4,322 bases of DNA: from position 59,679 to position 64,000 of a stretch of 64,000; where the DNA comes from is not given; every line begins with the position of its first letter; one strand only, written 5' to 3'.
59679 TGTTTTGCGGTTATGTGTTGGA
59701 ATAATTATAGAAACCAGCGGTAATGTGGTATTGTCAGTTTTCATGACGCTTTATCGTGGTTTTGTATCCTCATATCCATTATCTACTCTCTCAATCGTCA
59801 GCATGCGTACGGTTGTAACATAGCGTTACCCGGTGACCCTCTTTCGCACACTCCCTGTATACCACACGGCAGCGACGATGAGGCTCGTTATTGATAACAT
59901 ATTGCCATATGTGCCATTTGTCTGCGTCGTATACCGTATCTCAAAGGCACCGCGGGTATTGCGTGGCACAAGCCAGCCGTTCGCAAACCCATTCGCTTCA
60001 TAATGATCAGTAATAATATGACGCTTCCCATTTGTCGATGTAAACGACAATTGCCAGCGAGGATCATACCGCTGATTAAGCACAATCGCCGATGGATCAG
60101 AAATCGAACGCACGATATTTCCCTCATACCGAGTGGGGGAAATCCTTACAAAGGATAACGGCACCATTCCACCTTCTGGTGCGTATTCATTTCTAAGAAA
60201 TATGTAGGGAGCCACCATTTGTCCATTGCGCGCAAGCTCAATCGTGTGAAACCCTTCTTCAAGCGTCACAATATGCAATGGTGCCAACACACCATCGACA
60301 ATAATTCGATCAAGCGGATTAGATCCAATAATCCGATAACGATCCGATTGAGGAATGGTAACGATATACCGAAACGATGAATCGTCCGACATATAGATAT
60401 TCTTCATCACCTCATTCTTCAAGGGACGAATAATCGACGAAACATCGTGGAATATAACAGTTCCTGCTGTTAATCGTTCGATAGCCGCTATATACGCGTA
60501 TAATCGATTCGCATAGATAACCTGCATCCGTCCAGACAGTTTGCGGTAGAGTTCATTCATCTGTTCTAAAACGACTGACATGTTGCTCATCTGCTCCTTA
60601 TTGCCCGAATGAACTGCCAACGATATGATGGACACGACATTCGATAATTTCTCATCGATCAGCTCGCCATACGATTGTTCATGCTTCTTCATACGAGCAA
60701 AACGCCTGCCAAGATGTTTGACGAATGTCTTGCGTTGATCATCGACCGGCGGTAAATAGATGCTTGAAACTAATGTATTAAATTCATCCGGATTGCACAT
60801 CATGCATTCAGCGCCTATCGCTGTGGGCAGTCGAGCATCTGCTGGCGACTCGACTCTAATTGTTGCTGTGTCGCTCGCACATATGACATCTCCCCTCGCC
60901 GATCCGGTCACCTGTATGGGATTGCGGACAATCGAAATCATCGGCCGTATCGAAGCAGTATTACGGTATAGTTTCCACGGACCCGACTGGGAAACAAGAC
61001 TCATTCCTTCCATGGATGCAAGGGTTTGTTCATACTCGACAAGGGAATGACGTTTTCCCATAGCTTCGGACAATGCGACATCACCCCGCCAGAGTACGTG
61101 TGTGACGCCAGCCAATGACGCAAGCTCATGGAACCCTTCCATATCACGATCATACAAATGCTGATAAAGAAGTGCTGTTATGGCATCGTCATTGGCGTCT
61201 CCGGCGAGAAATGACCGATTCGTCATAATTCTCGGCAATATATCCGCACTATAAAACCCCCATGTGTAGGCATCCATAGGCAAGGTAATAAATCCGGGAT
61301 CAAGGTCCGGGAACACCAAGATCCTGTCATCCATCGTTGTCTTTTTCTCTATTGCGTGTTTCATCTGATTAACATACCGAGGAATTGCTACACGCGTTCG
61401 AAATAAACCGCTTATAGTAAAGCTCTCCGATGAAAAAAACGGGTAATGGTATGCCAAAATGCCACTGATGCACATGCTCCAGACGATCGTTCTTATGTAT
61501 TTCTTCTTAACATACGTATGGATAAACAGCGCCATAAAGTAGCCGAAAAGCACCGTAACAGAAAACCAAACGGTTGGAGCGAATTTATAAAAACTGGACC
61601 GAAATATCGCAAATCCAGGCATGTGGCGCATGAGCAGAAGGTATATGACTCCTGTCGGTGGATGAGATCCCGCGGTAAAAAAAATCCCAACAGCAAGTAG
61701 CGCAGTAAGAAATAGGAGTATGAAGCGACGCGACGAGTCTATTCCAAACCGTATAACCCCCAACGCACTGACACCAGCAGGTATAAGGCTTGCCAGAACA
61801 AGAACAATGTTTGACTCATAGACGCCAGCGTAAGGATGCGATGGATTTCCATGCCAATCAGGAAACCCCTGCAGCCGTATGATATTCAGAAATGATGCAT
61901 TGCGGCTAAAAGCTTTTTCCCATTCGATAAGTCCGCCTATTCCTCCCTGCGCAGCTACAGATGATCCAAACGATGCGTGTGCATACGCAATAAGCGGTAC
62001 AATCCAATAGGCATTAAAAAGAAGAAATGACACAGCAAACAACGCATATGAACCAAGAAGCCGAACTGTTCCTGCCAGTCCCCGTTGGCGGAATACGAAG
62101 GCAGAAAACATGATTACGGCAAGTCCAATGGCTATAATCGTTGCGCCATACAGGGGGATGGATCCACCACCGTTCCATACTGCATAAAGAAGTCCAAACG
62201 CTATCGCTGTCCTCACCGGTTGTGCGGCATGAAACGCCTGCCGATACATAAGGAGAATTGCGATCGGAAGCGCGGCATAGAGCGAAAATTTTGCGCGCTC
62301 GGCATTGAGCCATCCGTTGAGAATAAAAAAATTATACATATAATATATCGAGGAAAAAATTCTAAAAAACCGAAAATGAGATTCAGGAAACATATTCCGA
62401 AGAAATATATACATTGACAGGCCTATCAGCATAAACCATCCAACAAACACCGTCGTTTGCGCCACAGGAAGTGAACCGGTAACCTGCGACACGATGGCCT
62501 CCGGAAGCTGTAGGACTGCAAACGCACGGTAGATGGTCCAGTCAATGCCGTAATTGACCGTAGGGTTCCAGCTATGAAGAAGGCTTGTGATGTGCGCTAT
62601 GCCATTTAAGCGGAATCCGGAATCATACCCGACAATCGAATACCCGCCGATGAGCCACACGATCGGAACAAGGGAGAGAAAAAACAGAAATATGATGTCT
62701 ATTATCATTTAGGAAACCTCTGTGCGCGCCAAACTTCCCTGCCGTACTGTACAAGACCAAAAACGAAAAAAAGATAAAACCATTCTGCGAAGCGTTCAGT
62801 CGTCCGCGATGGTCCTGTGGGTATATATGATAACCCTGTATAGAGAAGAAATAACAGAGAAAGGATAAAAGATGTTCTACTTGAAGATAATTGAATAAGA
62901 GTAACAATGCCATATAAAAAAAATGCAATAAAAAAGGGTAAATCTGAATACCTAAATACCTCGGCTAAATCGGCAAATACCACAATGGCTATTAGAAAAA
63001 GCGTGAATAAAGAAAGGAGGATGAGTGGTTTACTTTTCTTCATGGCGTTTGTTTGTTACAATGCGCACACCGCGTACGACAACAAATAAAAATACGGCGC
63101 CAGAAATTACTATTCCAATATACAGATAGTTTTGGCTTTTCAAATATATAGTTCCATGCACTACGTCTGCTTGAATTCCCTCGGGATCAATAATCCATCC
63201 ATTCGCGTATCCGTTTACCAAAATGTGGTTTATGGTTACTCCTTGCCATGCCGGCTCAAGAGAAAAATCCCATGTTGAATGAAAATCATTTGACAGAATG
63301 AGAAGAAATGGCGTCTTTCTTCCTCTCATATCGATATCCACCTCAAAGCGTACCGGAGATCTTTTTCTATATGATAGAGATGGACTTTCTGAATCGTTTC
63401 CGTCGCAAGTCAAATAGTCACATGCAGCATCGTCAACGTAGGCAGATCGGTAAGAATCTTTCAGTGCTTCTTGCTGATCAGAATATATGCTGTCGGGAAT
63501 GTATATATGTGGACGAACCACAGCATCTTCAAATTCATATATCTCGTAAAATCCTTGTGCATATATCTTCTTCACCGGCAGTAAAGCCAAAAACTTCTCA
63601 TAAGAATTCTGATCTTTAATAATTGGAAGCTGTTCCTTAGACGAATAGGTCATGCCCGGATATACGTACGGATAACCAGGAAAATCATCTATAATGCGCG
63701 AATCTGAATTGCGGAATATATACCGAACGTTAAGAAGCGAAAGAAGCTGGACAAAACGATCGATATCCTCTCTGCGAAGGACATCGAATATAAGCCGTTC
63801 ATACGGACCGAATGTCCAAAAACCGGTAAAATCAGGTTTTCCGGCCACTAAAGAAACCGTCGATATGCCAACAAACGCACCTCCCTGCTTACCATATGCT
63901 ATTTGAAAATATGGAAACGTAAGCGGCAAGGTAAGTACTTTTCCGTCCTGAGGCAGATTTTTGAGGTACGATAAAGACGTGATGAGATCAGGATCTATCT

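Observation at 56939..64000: Paralogous giant membrane proteins sharing PGFxxFR and a C-terminal NG[FY]ANGW-plus-anchor module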

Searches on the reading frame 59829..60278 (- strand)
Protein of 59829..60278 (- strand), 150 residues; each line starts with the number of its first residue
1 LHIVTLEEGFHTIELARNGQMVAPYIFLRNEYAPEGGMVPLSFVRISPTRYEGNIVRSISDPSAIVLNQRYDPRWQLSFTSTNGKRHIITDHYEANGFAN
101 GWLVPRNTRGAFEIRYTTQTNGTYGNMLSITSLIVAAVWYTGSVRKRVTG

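Call 75: search_solved_structures(query=A7, max_evalue=10, show_alignments=3)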
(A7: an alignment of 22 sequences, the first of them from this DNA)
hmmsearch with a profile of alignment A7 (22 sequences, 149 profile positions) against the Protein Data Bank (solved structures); distinct sequences matched with E-value up to 10: 2.
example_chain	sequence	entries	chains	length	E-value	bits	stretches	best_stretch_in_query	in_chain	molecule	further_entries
6w98_A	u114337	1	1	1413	0.13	15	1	8-125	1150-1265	F5/8 type C domain-containing protein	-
6wbx_A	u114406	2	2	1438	0.14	15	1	8-125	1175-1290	DUF3367 domain-containing protein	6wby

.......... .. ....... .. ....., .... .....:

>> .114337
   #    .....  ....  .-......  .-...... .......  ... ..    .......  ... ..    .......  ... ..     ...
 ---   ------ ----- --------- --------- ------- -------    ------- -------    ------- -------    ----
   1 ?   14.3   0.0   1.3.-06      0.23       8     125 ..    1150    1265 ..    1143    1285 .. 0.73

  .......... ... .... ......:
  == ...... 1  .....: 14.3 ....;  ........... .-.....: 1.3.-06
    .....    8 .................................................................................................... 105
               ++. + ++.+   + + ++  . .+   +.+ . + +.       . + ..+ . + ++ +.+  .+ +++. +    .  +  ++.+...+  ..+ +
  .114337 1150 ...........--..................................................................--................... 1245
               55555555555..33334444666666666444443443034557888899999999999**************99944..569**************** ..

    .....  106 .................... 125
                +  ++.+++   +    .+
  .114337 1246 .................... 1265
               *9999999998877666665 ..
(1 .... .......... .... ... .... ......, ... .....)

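Call 85: search_protein_representatives(alignment_id=A8)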
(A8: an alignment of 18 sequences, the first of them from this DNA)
Query: 18 sequences, 148 profile positions. Proteins with E-value up to 0.001 (for the whole library): 10224; up to 1e-10: 5024; up to 1e-30: 33. The best 150 are listed.
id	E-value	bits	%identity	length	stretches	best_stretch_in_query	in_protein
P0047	5.7e-43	162.3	-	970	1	3-146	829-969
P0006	1.9e-42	160.6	-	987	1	2-147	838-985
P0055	2.5e-42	160.2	-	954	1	3-146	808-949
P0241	6.1e-42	158.9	-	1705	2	4-145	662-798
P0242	5.9e-39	149.2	-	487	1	2-145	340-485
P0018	9.3e-39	148.6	-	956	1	2-146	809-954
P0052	1.2e-37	145.0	-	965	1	4-145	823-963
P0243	1.4e-37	144.8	-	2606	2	16-144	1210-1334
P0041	2.9e-37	143.8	-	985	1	4-141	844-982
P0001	7.2e-37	142.5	-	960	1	3-146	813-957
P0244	6.6e-35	136.1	-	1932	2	35-146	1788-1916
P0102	7.5e-35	135.9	-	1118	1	18-145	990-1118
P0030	9.2e-35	135.6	-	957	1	2-145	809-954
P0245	1.1e-34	135.4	-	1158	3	25-144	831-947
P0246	3.1e-34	133.9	-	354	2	3-86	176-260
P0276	1.9e-29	118.4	-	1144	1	18-146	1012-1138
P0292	7.4e-29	116.5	-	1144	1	13-147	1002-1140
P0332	4.9e-28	113.8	-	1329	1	33-141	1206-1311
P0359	1.2e-27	112.6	-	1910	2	43-142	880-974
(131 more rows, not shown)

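Call 88: search_protein_families(library=pfam, proteins=[P0241, P0243, P0244, P0359, P0332], max_evalue=0.001)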
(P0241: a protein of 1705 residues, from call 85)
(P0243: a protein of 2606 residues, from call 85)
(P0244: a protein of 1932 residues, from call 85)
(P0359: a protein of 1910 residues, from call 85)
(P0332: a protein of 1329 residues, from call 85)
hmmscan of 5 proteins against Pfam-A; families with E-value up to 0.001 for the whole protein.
P0241 (1705 aa): 1 family
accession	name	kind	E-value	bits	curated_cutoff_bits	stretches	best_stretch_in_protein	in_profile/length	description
PF11847.13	GT-C_AftD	-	5e-24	84.7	26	2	37-328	263-540/661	Alpha-(1->3)-arabinofuranosyltransferase, N-terminal GT-C domain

P0243 (2606 aa): 0 families

P0244 (1932 aa): 1 family
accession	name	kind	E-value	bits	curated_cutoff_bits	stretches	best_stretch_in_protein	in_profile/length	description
PF11847.13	GT-C_AftD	-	6.1e-32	110.8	26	2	51-584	30-543/661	Alpha-(1->3)-arabinofuranosyltransferase, N-terminal GT-C domain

P0359 (1910 aa): 2 families
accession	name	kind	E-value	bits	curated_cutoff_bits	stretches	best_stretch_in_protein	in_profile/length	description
PF13385.13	Laminin_G_3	-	1.5e-23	84.1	27.6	1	654-806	5-150/151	Concanavalin A-like lectin/glucanases superfamily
PF11847.13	GT-C_AftD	-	7.2e-12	44.5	26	1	71-263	24-214/661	Alpha-(1->3)-arabinofuranosyltransferase, N-terminal GT-C domain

P0332 (1329 aa): 1 family
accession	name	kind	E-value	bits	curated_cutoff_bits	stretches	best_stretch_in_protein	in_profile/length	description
PF11847.13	GT-C_AftD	-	0.00074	18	26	0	99-569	75-509/661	Alpha-(1->3)-arabinofuranosyltransferase, N-terminal GT-C domain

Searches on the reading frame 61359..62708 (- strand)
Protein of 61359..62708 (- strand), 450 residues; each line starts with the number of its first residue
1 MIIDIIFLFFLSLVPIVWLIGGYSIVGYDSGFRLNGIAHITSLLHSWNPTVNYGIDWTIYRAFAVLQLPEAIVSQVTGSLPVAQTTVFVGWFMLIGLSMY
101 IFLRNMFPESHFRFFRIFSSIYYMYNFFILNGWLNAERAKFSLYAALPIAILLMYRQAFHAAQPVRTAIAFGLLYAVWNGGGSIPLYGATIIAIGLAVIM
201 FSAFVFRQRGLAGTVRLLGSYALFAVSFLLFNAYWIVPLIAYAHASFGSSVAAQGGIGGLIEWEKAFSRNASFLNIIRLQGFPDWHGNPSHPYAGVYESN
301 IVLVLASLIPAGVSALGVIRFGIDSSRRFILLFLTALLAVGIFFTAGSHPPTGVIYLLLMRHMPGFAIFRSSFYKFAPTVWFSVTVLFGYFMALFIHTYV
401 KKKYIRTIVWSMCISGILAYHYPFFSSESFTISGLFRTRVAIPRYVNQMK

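Call 53: search_solved_structures(query=A3, max_evalue=10, show_alignments=3)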
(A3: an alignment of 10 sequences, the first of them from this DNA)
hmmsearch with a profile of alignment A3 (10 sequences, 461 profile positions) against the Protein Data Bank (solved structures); distinct sequences matched with E-value up to 10: 9.
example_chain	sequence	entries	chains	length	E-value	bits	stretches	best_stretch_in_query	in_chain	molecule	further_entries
2pno_A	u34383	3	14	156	0.048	15.8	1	338-407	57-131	Leukotriene C4 synthase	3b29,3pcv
3leo_A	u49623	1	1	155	0.052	15.7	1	338-407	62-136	Leukotriene C4 synthase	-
2uuh_A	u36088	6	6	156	0.053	15.6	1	338-407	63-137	LEUKOTRIENE C4 SYNTHASE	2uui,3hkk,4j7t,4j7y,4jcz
6r7d_A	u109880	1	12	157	0.054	15.6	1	338-407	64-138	Leukotriene C4 synthase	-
5hv9_A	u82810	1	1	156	0.054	15.6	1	338-407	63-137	Leukotriene C4 synthase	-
9g0u_A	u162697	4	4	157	0.055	15.6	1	338-407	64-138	Leukotriene C4 synthase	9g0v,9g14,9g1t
4jrz_A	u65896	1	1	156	0.14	14.3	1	338-390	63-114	Leukotriene C4 synthase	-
4jc7_A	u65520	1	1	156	0.21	13.7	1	338-390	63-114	Leukotriene C4 synthase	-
9x6o_A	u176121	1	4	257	1.7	10.6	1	373-416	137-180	Ribitol 2-dehydrogenase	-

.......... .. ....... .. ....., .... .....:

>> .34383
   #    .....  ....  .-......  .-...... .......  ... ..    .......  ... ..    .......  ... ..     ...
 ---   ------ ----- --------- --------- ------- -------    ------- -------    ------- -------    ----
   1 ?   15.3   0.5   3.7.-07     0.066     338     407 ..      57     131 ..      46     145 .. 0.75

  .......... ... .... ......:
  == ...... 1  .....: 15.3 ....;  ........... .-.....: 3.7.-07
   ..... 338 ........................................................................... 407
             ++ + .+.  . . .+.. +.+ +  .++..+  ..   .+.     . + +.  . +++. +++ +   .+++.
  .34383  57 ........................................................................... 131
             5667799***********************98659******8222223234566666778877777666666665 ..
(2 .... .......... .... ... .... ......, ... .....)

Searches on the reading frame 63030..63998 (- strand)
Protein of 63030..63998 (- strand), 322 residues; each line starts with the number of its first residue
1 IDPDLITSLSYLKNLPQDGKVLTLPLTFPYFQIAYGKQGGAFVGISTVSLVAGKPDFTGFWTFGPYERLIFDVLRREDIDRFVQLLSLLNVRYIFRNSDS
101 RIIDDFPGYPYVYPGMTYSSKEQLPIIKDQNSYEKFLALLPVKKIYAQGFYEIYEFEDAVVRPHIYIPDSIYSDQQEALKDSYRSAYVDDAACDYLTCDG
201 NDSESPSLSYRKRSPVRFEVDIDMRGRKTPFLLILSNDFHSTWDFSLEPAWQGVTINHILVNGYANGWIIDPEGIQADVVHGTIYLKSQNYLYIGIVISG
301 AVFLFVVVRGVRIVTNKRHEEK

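Call 4: search_protein_families(library=pfam, proteins=[window:63030-63929:-], max_evalue=1)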
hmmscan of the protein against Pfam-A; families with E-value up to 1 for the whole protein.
window:63030-63929:- (299 aa): 2 families
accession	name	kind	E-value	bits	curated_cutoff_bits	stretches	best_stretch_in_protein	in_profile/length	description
PF06679.17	DUF1180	-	0.085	13.7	27.7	1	263-296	96-129/167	Membrane protein FAM174-like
PF22954.2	DUF7027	-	0.17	12.3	27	1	261-298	61-98/100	Domain of unknown function (DUF7027)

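Call 9: search_protein_families(library=ncbifam, proteins=[window:63030-63998:-], max_evalue=1)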
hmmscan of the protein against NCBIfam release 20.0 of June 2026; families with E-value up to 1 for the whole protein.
window:63030-63998:- (322 aa): 0 families

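Call 98: find_homologous_proteins(query=window:63030-63998:-, max_evalue=1e-10)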
Query window:63030-63998:- (322 aa): 6 proteins with E <= 1e-10 among 2117 candidates.
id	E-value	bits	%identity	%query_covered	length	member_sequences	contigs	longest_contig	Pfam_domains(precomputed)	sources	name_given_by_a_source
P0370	3.3e-112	393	54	93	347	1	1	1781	-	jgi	jgi:hypothetical protein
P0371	1.1e-87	312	45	100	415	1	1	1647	-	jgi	jgi:hypothetical protein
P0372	1.0e-78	283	43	100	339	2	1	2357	-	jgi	jgi:hypothetical protein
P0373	1.1e-55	207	43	74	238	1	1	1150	-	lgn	-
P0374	2.1e-55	206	61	46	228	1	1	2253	-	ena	-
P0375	1.5e-54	203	59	48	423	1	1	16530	-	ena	-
